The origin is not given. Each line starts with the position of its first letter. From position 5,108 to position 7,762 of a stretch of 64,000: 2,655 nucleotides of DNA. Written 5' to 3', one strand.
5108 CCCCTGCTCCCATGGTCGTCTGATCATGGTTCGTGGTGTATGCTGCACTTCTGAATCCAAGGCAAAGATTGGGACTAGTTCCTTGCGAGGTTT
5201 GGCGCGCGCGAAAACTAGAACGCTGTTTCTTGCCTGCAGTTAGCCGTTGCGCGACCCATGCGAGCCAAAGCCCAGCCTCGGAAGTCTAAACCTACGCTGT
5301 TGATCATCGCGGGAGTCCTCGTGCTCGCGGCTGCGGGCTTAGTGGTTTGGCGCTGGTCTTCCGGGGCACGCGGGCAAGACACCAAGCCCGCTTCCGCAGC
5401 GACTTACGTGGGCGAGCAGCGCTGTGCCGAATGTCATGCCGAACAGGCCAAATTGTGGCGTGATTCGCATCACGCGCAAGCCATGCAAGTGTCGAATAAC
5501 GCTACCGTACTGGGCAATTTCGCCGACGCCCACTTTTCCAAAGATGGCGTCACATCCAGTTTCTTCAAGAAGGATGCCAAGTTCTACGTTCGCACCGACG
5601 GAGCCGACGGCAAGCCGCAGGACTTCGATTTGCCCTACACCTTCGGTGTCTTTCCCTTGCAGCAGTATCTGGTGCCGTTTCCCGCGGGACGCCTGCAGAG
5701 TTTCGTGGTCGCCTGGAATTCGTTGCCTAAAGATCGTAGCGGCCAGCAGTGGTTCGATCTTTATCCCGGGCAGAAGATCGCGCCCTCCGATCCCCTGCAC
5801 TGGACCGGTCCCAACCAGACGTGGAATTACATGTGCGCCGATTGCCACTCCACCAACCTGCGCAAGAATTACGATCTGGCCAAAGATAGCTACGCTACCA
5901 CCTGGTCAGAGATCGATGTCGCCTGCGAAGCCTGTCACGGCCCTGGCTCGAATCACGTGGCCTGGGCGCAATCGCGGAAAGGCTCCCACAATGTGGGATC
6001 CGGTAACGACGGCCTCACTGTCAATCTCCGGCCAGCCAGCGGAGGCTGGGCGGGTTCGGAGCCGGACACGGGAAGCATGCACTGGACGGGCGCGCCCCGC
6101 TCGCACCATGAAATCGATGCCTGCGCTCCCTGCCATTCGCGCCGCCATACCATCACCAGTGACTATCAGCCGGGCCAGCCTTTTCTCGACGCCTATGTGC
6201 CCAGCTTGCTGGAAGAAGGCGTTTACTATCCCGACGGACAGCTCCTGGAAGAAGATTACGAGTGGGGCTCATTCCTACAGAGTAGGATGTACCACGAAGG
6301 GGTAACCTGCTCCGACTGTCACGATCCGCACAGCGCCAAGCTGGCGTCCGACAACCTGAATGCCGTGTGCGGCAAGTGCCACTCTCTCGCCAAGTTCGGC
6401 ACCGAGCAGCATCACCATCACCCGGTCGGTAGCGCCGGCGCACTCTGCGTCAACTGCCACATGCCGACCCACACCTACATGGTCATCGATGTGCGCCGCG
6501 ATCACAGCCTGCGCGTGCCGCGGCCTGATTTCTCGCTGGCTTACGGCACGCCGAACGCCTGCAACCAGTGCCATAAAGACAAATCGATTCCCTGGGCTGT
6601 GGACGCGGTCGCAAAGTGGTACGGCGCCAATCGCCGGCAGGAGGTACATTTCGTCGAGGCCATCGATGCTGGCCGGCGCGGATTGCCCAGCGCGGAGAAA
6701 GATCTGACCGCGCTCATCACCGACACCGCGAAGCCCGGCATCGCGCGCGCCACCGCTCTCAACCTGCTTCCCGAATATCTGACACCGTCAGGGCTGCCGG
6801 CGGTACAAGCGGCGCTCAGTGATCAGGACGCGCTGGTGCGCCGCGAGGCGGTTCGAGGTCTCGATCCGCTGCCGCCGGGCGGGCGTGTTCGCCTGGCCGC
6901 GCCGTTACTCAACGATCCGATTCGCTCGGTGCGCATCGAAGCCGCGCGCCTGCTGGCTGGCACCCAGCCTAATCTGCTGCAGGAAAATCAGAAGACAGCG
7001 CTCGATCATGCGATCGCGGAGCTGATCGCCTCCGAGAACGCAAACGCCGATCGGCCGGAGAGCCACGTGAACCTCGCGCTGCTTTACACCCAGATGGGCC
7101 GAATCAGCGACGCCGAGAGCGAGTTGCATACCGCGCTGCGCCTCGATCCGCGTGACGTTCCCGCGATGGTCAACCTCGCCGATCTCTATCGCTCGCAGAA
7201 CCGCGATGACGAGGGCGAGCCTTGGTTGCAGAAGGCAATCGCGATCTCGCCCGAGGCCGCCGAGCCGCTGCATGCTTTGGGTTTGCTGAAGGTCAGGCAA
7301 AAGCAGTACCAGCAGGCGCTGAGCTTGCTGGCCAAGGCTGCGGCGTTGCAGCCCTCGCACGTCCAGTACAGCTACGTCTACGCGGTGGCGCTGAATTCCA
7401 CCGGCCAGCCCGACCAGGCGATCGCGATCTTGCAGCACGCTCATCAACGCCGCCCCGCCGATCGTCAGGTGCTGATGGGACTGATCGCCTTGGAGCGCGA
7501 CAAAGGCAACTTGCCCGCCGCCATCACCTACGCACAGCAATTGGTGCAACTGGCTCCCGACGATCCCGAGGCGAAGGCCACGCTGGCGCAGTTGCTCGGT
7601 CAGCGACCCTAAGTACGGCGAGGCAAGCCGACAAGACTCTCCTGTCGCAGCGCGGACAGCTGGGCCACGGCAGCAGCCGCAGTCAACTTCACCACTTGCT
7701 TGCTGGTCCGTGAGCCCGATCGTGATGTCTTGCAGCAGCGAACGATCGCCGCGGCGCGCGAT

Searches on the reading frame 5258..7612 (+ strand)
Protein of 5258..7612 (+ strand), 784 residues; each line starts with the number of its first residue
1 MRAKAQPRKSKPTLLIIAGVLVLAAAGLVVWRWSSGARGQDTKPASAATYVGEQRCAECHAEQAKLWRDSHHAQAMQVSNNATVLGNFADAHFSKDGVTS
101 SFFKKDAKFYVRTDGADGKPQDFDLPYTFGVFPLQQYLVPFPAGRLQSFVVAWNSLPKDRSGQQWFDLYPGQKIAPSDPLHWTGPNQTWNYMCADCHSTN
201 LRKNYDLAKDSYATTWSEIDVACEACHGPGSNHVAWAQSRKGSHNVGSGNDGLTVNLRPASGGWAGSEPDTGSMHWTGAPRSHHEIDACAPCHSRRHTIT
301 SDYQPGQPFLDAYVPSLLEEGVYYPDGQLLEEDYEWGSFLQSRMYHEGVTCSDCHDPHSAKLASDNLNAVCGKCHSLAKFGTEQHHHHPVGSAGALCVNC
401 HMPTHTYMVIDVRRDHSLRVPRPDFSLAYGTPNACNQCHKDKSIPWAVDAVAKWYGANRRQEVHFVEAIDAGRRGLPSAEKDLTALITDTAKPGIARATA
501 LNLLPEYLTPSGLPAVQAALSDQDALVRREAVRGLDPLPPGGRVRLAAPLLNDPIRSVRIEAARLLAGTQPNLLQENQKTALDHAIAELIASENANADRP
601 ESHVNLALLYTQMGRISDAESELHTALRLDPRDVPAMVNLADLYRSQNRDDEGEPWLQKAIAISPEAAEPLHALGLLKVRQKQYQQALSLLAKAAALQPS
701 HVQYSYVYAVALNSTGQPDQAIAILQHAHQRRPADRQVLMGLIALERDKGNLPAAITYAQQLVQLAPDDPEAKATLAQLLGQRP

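Call 54: search_protein_families(library=pfam, proteins=[window:5258-7612:+], max_evalue=0.00001)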
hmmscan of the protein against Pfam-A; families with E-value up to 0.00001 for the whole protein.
window:5258-7612:+ (784 aa): 17 families
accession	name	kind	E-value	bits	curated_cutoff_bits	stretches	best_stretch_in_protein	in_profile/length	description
PF13432.12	TPR_16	-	5.8e-20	71.8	32.7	2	606-667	3-64/65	Tetratricopeptide repeat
PF13428.12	TPR_14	-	1.8e-18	65.6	23.5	0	706-744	5-43/44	Tetratricopeptide repeat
PF14559.12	TPR_19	-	3.9e-18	66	25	2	680-739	3-62/68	Tetratricopeptide repeat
PF07719.23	TPR_2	-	1.6e-16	59.4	27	0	600-633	1-34/34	Tetratricopeptide repeat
PF13181.12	TPR_8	-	1.5e-15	56.4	25.7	0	635-666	2-33/34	Tetratricopeptide repeat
PF00515.34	TPR_1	-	2.9e-14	52.6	27.8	0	601-633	2-34/34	Tetratricopeptide repeat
PF13424.12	TPR_12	-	7e-14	52.2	30.1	1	636-698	5-75/77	Tetratricopeptide repeat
PF13431.12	TPR_17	-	2.1e-12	46.7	24.4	0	626-652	5-31/34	Tetratricopeptide repeat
PF12895.13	ANAPC3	-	1.5e-10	41.7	27.2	1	650-727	5-81/82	Anaphase-promoting complex, cyclosome, subunit 3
PF13176.12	TPR_7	-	1.5e-10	40.7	27.9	0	636-665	1-30/36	Tetratricopeptide repeat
PF23914.1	TPR_CcmH_CycH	-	2.2e-10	41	42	1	673-770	55-155/158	Cytochrome c-type biogenesis protein H TPR domain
PF13414.12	TPR_11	-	3.2e-08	33.6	26.8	0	642-681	2-41/42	TPR repeat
PF14522.11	Cytochrome_C7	-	4.2e-08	33.3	24.8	0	367-440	12-67/67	Cytochrome c7 and related cytochrome c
PF13374.12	TPR_10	-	4.3e-08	33.3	27.5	0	636-663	4-31/42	Tetratricopeptide repeat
PF13435.11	Cytochrome_C554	-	7.5e-07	30.4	20.8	0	56-81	2-27/84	Cytochrome c554 and c-prime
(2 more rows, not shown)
